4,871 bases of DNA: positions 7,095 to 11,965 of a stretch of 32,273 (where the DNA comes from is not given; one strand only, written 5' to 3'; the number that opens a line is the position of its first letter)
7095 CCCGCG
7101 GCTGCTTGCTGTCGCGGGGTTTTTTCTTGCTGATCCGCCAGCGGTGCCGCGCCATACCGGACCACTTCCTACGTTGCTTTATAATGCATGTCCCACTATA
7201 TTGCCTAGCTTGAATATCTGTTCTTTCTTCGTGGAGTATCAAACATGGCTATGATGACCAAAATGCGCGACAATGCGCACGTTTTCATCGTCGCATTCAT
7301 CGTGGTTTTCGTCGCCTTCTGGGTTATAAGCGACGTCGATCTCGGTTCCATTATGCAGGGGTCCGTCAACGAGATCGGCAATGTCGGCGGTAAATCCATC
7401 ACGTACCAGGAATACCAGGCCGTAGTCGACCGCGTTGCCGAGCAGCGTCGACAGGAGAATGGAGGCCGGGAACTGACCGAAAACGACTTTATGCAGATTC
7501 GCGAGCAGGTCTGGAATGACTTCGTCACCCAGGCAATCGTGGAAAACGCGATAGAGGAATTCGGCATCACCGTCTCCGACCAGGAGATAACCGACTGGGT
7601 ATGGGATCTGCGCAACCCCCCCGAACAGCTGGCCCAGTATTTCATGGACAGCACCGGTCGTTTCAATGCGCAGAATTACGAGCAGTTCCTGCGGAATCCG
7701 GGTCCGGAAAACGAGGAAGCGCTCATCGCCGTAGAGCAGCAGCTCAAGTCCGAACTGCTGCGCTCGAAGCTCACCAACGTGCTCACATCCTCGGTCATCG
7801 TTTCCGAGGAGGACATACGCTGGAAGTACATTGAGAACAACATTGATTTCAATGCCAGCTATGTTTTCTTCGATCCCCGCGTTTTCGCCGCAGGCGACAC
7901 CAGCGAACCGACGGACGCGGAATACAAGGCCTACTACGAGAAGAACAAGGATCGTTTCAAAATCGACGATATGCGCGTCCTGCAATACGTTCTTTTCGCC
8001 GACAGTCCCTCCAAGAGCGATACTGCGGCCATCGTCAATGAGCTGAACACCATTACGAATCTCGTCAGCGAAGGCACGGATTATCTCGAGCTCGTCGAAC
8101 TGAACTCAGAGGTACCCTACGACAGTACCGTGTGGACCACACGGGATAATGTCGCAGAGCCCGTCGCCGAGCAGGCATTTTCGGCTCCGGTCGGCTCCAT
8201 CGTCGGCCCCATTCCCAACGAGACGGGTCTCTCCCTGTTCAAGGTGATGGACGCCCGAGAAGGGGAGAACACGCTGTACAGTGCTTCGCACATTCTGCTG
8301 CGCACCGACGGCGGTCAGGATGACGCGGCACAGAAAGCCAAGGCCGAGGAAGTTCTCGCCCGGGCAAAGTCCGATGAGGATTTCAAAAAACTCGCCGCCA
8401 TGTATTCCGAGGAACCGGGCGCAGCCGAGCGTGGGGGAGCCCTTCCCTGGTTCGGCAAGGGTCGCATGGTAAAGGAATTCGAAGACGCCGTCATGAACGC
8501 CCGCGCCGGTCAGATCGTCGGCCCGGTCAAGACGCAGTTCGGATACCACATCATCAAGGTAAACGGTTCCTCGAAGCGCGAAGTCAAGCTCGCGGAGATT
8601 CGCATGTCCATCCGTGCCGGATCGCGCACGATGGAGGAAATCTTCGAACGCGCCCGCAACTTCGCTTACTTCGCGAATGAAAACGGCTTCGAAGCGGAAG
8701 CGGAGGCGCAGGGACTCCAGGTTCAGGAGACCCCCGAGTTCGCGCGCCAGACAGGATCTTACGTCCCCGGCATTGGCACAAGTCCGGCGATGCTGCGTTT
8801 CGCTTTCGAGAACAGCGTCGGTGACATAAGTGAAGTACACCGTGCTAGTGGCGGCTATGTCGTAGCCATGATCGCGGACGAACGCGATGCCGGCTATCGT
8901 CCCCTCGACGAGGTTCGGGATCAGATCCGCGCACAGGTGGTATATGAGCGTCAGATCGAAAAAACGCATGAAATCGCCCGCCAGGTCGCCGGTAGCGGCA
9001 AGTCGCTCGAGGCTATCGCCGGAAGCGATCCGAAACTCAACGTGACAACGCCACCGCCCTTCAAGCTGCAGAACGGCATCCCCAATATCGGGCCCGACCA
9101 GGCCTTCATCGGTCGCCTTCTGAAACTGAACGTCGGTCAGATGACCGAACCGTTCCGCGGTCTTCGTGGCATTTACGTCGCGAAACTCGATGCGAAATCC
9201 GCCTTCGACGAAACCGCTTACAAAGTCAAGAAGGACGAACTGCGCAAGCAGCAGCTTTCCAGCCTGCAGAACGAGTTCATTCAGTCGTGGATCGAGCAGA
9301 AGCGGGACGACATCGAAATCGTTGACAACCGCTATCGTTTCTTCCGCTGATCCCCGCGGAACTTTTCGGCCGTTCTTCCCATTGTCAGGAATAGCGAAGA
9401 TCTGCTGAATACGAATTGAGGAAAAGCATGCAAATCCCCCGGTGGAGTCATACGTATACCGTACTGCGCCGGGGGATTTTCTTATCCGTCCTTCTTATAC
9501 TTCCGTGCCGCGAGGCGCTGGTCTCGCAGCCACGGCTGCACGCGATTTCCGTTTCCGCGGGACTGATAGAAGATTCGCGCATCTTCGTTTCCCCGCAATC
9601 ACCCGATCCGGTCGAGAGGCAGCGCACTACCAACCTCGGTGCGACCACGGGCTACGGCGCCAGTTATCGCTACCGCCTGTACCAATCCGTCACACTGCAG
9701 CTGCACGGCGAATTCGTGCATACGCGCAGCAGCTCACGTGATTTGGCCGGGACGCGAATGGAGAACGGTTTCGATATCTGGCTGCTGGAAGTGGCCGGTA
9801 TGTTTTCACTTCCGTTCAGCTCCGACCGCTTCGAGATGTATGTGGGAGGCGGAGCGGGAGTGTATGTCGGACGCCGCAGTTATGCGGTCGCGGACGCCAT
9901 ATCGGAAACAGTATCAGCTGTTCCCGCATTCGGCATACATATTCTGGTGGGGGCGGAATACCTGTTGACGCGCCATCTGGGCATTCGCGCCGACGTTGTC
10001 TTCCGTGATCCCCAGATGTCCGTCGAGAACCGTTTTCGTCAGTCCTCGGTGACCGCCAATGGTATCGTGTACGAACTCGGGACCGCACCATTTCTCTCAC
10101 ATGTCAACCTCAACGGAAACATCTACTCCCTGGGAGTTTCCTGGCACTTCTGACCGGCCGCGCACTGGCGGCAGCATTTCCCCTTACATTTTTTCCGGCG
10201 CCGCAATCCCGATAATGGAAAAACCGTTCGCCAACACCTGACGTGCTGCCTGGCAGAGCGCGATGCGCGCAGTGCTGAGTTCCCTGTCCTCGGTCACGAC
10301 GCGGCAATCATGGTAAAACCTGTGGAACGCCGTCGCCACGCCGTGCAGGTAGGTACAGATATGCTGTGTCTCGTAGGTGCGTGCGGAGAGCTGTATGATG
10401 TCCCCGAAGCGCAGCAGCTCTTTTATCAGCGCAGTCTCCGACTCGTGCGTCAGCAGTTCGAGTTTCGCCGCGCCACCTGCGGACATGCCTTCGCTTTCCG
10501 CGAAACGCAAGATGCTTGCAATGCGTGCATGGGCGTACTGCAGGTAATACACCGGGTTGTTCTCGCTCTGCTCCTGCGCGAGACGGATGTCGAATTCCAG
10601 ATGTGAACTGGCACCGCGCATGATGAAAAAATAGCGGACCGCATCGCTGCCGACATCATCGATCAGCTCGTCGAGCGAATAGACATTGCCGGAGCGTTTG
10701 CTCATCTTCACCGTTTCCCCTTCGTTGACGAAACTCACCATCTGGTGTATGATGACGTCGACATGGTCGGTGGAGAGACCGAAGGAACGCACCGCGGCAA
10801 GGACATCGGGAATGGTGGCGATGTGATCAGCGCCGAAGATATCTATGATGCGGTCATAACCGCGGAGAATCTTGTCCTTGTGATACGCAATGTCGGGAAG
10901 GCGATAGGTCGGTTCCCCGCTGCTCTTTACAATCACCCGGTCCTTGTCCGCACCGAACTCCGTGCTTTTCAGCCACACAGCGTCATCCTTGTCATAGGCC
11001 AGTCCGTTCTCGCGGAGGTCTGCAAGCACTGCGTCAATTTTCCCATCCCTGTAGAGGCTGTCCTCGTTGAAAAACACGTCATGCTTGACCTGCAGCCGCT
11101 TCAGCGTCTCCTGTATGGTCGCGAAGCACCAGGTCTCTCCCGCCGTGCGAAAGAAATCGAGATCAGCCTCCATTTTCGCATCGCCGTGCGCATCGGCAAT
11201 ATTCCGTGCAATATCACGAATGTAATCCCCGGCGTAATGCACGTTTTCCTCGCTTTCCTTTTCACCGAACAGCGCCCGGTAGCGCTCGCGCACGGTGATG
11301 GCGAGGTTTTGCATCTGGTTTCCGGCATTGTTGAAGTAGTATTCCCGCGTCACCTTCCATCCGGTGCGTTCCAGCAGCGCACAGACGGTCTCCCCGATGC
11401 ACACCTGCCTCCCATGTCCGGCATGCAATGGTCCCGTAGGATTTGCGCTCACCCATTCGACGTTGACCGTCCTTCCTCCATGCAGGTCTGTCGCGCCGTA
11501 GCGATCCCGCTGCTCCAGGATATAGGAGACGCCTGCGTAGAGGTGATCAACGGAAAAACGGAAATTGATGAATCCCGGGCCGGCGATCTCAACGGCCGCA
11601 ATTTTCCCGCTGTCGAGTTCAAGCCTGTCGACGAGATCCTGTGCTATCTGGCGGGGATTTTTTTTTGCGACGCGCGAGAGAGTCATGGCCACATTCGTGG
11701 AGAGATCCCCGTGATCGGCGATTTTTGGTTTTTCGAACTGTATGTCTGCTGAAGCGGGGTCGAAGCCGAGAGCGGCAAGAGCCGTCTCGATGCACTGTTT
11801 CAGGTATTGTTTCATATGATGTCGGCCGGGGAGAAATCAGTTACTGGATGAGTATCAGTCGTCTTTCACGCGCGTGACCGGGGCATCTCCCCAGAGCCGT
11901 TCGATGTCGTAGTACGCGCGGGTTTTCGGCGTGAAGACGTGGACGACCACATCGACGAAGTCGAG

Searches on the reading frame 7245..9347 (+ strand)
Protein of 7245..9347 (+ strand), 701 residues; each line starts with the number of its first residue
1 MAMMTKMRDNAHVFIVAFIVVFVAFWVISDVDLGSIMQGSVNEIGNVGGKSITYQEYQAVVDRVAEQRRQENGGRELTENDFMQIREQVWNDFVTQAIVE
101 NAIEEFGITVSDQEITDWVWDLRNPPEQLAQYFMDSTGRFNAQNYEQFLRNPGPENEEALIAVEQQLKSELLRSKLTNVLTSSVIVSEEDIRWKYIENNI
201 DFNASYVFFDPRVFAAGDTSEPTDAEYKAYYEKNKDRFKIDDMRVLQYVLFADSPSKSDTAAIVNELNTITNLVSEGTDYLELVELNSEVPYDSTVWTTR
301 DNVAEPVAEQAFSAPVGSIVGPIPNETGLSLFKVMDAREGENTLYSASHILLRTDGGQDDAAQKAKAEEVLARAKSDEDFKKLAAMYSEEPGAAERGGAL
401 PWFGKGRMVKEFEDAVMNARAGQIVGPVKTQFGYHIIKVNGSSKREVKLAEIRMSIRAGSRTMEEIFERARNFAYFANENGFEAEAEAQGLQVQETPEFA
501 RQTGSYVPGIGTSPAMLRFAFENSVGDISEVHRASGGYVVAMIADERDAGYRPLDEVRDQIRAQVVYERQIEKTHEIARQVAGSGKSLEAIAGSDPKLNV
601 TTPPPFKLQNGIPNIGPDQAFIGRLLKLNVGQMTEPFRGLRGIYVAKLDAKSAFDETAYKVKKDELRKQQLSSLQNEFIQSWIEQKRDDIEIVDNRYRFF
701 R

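Call 73: search_protein_families(library=pfam, proteins=[window:7245-9347:+], max_evalue=0.001)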
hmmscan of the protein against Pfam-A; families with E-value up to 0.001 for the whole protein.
window:7245-9347:+ (701 aa): 5 families
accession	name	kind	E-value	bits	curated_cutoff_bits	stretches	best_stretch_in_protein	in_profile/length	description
PF13616.12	Rotamase_3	-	1.5e-36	125.9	22.5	1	330-440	2-113/116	PPIC-type PPIASE domain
PF00639.27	Rotamase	-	4.4e-34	117.8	21.7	1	349-440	1-96/97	PPIC-type PPIASE domain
PF13145.12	Rotamase_2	-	5.7e-34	118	27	2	222-342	1-113/121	PPIC-type PPIASE domain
PF13623.11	SurA_N_2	-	8.8e-31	107.2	28.5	1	4-149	1-145/145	SurA-like N-terminal domain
PF13624.11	SurA_N_3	-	1.7e-22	80.5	27.2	1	3-176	1-161/162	SurA-like N-terminal domain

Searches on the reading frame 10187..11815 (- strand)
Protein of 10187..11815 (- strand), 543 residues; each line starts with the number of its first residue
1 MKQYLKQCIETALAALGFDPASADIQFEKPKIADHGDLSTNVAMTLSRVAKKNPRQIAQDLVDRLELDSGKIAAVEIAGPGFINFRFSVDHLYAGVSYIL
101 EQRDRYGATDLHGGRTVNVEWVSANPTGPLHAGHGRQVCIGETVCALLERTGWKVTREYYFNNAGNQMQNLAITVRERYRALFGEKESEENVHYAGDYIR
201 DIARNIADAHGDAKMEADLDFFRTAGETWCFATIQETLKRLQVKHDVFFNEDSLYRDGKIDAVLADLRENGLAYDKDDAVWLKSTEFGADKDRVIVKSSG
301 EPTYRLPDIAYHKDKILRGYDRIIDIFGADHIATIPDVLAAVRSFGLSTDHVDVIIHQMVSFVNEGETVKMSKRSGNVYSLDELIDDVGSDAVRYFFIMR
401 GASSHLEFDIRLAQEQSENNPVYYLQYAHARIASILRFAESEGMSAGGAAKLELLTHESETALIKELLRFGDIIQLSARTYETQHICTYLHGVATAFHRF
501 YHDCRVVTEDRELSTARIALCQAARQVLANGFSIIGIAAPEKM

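Call 73: search_protein_families(library=pfam, proteins=[window:10187-11815:-], max_evalue=0.001)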
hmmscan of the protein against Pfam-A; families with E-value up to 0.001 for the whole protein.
window:10187-11815:- (543 aa): 5 families
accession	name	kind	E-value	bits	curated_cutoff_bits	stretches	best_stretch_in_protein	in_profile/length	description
PF05746.21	DALR_1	-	9.5e-37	126.1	22.3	1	425-543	1-117/117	DALR anticodon binding domain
PF03485.21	Arg_tRNA_synt_N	-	2.8e-25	89.2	21.5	1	4-87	2-85/85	Arginyl tRNA synthetase N terminal domain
PF00750.26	tRNA-synt_1d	-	5.4e-24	85.3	23.3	1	96-389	2-299/349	tRNA synthetases class I (R), catalytic domain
PF00133.28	tRNA-synt_1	-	5.4e-07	29.1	22.7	1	360-404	365-409/414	tRNA synthetases class I (I, L, M and V)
PF09334.17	tRNA-synt_1g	-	0.00043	19.6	20.1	0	367-416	324-372/391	tRNA synthetases class I (M)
